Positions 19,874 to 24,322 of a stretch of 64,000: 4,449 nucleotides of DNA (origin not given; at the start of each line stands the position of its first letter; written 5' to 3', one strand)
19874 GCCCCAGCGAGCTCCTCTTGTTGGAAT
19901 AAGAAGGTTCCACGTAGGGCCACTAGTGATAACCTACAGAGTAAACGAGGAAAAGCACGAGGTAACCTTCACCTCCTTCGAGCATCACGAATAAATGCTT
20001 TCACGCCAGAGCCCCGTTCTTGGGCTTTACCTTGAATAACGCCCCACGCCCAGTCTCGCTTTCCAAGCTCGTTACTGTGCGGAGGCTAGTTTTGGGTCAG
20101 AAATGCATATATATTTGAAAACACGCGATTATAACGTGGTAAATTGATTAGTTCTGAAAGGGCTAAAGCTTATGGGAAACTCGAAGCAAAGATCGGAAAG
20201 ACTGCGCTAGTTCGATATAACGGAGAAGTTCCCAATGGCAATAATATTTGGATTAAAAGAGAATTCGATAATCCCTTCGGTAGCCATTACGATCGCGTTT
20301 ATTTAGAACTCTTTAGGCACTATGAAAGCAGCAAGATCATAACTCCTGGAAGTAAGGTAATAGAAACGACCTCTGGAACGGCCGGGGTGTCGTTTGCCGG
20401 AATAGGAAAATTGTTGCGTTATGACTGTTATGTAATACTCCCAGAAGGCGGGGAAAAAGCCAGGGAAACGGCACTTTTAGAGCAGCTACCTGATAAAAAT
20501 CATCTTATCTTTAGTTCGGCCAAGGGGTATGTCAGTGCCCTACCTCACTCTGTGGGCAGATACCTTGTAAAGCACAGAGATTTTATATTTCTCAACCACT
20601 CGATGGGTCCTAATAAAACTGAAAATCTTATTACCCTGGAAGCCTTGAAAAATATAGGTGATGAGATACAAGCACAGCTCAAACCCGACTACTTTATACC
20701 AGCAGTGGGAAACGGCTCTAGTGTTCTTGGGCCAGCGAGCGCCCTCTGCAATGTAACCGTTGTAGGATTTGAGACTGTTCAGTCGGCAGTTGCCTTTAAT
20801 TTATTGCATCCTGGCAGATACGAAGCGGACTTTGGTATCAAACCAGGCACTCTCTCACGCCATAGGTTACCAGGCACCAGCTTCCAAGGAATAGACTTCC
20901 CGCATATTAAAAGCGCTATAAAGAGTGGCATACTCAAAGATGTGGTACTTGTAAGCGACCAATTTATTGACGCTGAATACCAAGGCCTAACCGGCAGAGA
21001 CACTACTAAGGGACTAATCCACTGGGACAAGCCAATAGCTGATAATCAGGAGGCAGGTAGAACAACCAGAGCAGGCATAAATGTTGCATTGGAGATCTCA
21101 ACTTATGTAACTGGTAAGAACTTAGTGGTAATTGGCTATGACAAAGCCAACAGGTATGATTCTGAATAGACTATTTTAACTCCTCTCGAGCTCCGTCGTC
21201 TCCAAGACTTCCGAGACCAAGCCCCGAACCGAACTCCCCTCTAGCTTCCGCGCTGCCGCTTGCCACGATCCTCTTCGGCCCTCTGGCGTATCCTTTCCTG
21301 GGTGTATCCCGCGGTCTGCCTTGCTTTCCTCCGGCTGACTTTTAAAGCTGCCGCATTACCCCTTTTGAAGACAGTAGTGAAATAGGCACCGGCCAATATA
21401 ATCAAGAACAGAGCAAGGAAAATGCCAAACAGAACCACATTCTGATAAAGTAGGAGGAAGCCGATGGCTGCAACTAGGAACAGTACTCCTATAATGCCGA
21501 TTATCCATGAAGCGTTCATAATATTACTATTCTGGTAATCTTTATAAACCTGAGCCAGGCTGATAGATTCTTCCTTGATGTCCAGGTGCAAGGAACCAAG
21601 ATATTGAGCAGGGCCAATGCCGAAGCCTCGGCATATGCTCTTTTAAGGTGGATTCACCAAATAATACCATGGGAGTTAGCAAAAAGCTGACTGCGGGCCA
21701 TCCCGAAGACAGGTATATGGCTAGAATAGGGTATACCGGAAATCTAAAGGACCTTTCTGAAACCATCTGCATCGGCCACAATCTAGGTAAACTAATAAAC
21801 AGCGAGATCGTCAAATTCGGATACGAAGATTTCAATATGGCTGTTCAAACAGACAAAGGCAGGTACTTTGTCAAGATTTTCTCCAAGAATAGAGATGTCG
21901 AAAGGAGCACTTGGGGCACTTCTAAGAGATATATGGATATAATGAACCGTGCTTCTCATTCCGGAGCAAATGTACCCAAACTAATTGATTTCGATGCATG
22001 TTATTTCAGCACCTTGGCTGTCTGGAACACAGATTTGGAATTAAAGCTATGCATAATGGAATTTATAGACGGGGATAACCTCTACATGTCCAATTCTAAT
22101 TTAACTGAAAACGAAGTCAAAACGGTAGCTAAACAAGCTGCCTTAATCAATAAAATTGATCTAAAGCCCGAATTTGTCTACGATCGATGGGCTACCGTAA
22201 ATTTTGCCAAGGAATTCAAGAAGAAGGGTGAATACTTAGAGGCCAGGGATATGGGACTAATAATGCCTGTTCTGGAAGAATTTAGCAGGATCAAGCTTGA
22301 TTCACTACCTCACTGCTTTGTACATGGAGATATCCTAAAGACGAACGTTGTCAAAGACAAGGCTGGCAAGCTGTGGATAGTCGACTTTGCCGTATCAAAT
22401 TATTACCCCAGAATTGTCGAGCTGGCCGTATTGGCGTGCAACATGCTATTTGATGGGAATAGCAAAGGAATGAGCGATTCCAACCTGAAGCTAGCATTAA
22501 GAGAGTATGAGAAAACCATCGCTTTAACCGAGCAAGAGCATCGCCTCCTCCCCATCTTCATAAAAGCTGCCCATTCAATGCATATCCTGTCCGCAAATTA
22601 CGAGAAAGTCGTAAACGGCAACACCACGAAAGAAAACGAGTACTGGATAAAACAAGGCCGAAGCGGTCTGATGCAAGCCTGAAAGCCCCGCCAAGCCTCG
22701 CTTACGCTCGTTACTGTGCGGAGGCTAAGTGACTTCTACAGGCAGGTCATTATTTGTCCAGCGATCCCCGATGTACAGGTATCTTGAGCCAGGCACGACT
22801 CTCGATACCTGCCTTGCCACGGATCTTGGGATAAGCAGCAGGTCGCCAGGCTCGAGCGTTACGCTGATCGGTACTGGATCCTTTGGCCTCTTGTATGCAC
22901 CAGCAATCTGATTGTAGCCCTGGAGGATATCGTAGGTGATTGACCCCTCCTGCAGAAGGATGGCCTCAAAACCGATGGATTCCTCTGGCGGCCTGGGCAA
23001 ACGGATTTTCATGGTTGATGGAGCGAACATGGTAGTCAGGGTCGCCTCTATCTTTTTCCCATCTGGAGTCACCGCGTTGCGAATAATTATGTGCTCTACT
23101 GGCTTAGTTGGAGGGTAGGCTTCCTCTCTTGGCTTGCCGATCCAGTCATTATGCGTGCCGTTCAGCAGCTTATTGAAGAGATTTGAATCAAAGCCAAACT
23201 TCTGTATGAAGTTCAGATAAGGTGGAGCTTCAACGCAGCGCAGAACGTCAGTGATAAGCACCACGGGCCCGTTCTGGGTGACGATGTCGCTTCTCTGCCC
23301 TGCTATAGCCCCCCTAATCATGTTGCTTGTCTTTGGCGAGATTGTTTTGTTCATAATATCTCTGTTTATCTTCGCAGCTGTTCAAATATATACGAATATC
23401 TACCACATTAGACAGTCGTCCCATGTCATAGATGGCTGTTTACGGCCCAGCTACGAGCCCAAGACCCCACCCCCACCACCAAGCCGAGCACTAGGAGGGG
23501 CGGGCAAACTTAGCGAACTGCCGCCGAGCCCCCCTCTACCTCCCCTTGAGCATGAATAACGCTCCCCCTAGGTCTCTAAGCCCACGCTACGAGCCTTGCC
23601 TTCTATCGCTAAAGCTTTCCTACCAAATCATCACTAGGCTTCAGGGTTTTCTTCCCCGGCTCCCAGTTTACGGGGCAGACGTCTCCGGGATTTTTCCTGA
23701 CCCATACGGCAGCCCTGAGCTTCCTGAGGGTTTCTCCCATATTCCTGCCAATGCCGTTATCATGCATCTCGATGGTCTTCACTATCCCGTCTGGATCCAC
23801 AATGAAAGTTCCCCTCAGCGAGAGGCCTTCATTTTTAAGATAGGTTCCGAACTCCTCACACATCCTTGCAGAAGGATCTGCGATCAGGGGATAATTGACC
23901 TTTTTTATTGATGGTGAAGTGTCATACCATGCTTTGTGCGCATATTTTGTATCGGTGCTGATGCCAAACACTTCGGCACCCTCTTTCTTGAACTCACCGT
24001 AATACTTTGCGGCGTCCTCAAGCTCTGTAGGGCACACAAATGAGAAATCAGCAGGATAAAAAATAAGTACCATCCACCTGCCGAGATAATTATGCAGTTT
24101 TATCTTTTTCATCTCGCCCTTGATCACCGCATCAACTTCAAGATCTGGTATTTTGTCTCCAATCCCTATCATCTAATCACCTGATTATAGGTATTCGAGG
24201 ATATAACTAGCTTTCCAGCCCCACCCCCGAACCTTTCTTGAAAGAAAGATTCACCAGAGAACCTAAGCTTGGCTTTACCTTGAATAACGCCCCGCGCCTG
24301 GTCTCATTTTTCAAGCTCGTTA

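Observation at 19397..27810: Junction repeat family B (core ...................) separates a second run of cassettes, and a relE-type TA pair is flanked by a 25/26-nt direct repeat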

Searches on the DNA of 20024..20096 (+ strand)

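Call 71: build_rna_model(alignment_id=A1, structure=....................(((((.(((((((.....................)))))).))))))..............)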
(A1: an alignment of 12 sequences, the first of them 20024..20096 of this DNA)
Model R1 built from alignment A1 (12 sequences, 81 columns); structure: as given.
model positions 70; base pairs 12; branch points 0; effective number of sequences 4.95; information 0.804 bits per position. Calibrated on 0.2 Mb of random sequence (short: E-values are rough).
structure used (alignment columns):
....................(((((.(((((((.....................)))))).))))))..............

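Call 72: search_with_rna_model(model_id=R1, sources=[window, L004, L005, L006, L008, L010, L017, L020, L022, L023, L024, L025, L026], max_evalue=1, make_alignment=true)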
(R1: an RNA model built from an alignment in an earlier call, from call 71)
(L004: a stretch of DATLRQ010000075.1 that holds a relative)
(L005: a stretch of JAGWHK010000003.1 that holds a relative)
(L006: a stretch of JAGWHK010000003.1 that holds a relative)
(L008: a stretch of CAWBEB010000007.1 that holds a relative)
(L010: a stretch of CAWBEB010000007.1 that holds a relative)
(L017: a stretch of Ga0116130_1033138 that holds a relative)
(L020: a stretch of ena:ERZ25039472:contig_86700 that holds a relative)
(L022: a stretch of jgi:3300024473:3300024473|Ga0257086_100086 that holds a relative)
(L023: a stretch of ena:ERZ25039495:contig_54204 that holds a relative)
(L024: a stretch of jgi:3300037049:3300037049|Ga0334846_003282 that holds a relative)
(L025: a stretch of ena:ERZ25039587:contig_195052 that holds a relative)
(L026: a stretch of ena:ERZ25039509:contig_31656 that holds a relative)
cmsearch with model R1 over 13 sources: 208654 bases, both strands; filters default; matches with E-value up to 1: 23.
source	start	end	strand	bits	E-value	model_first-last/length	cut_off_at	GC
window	20024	20096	+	85.8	3e-24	1-70/70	no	0.55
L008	6482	6551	+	85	5.4e-24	1-70/70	no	0.6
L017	523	595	-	83.8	1.3e-23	1-70/70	no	0.52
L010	117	185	+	77.2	1.7e-21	1-70/70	no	0.58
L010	647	716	+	76.3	3.1e-21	1-70/70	no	0.54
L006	3788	3859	-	75.7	4.7e-21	1-70/70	no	0.54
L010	3086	3156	+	75.2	7e-21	1-70/70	no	0.51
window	24272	24343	+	68.7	8e-19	1-70/70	no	0.53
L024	8045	8117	-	66.8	3.3e-18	1-70/70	no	0.48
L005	4237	4308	-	63.5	3.7e-17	1-70/70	no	0.61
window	4219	4286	+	61.7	1.4e-16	1-70/70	no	0.57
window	22667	22735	+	61.4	1.7e-16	1-70/70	no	0.57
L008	7244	7314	+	58.8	1.2e-15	1-70/70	no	0.48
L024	1469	1541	-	57.4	3.2e-15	1-70/70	no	0.59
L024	8703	8777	-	54.8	2.2e-14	1-70/70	no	0.53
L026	8258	8319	-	32.3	3.1e-07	1-70/70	no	0.58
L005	3789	3846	-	20.1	0.0024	1-70/70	no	0.38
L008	4055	4122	+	18.5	0.0078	1-70/70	no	0.5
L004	2280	2365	+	17.6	0.015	1-70/70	no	0.64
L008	4839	4907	+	14.9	0.11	1-70/70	no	0.48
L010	4360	4442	+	12.3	0.73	1-70/70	no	0.43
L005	4974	5037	-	12.2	0.76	1-70/70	no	0.5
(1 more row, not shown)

Alignment A2: 23 matches aligned to the model, 128 columns, each read 5' to 3' on its own strand. Consensus structure (alignment columns), stored with it:
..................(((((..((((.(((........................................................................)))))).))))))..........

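Call 107: search_with_rna_model(model_id=R1, sources=[L039, L027, L028, L029, L031, L002], max_evalue=1)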
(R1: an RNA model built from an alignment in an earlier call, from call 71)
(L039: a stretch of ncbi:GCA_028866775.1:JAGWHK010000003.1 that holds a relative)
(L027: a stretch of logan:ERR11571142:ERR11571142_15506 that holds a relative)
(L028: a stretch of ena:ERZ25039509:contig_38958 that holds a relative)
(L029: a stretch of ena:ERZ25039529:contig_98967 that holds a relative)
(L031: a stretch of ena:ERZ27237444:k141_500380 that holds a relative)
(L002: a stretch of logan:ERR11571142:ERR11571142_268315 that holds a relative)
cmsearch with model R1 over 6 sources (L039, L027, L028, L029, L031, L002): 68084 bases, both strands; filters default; matches with E-value up to 1: 5.
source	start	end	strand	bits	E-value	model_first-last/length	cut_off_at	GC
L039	10505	10576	-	75.7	1.5e-21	1-70/70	no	0.54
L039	18954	19025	-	63.5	1.2e-17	1-70/70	no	0.61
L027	105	172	-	61.7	4.4e-17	1-70/70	no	0.57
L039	18506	18563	-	20.1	0.00078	1-70/70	no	0.38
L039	19691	19754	-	12.2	0.25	1-70/70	no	0.5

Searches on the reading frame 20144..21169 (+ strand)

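Call 11: search_protein_families(library=pfam, proteins=[window:20144-21169:+], max_evalue=0.01)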
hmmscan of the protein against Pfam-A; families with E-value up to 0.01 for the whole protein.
window:20144-21169:+ (341 aa): 1 family
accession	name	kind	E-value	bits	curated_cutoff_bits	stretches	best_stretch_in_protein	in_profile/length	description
PF00291.31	PALP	-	5.4e-24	85.5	35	1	16-232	4-213/295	Pyridoxal-phosphate dependent enzyme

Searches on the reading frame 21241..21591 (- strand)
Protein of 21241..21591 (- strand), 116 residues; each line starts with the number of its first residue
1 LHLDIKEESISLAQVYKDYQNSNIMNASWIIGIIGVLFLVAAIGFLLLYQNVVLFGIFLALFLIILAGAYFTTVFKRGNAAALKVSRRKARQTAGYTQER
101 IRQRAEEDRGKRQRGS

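Call 88: search_protein_families(library=pfam, proteins=[window:21241-21591:-], max_evalue=0.01)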
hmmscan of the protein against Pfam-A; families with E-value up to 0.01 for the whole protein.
window:21241-21591:- (116 aa): 3 families
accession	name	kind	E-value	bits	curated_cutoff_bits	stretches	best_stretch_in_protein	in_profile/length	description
PF00335.26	Tetraspanin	-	0.0035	17.5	32.1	1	18-73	39-94/225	Tetraspanin family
PF18949.5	DUF5693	-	0.0037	16.3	29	1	5-75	294-365/609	Family of unknown function (DUF5693)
PF20990.2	DUF2207_C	-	0.0059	16.8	33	1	6-75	119-189/247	Predicted membrane protein (DUF2207) C-terminal domain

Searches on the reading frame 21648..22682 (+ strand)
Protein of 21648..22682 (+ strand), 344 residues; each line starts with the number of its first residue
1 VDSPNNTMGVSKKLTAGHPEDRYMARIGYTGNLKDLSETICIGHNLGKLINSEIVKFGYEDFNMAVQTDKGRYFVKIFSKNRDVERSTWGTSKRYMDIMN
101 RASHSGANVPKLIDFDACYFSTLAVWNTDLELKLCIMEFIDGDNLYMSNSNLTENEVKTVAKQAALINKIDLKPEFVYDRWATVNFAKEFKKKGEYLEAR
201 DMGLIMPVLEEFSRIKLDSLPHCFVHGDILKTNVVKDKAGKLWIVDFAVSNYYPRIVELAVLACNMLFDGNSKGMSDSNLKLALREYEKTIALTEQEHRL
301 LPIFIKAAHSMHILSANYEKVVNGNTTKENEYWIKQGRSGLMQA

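Call 11: search_protein_families(library=pfam, proteins=[window:21648-22682:+], max_evalue=0.01)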
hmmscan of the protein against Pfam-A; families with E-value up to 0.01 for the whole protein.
window:21648-22682:+ (344 aa): 2 families
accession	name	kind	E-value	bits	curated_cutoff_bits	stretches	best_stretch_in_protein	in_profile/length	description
PF01636.29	APH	-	6.4e-11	42.9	23.2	1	58-268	8-214/239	Phosphotransferase enzyme family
PF01163.29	RIO1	-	0.003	17.6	22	0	224-248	126-149/187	RIO domain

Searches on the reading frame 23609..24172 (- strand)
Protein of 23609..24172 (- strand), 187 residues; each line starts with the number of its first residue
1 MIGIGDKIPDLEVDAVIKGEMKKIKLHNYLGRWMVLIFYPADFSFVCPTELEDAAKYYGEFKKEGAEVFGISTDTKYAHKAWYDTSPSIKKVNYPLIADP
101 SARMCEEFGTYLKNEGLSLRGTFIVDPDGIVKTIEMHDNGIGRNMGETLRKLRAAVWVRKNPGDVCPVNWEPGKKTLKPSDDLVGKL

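Call 11: search_protein_families(library=pfam, proteins=[window:23609-24172:-], max_evalue=0.01)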
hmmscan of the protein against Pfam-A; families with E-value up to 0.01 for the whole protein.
window:23609-24172:- (187 aa): 3 families
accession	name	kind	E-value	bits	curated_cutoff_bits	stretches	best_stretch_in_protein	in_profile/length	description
PF00578.27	AhpC-TSA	-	2.1e-36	125.1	26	1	4-133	1-123/124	AhpC/TSA family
PF08534.16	Redoxin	-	7.6e-15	55.4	26.6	1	5-139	3-136/148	Redoxin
PF10417.14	1-cysPrx_C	-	1.1e-07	32.1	21.1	1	159-182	6-32/41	C-terminal domain of 1-Cys peroxiredoxin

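Call 16: find_encoding_contigs(protein=window:23609-24172:-, flank=10000, max_places=10)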
Protein window:23609-24172:- (187 aa): 1 contig read that carries it; 1 place shown.
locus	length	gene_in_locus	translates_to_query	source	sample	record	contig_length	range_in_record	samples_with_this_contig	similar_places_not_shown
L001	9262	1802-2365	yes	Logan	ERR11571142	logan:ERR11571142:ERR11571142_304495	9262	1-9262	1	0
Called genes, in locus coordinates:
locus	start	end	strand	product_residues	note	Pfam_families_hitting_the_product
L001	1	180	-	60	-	?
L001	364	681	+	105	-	-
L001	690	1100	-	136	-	-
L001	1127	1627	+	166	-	-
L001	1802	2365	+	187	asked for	PF00578:AhpC-TSA, PF08534:Redoxin, PF10417:1-cysPrx_C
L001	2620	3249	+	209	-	-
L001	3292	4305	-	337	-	PF01636:APH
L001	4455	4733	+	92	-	-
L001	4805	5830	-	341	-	PF00291:PALP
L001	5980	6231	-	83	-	PF05016:ParE_toxin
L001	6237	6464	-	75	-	-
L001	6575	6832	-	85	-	-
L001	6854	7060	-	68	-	-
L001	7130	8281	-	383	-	PF11074:DUF2779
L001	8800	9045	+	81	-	-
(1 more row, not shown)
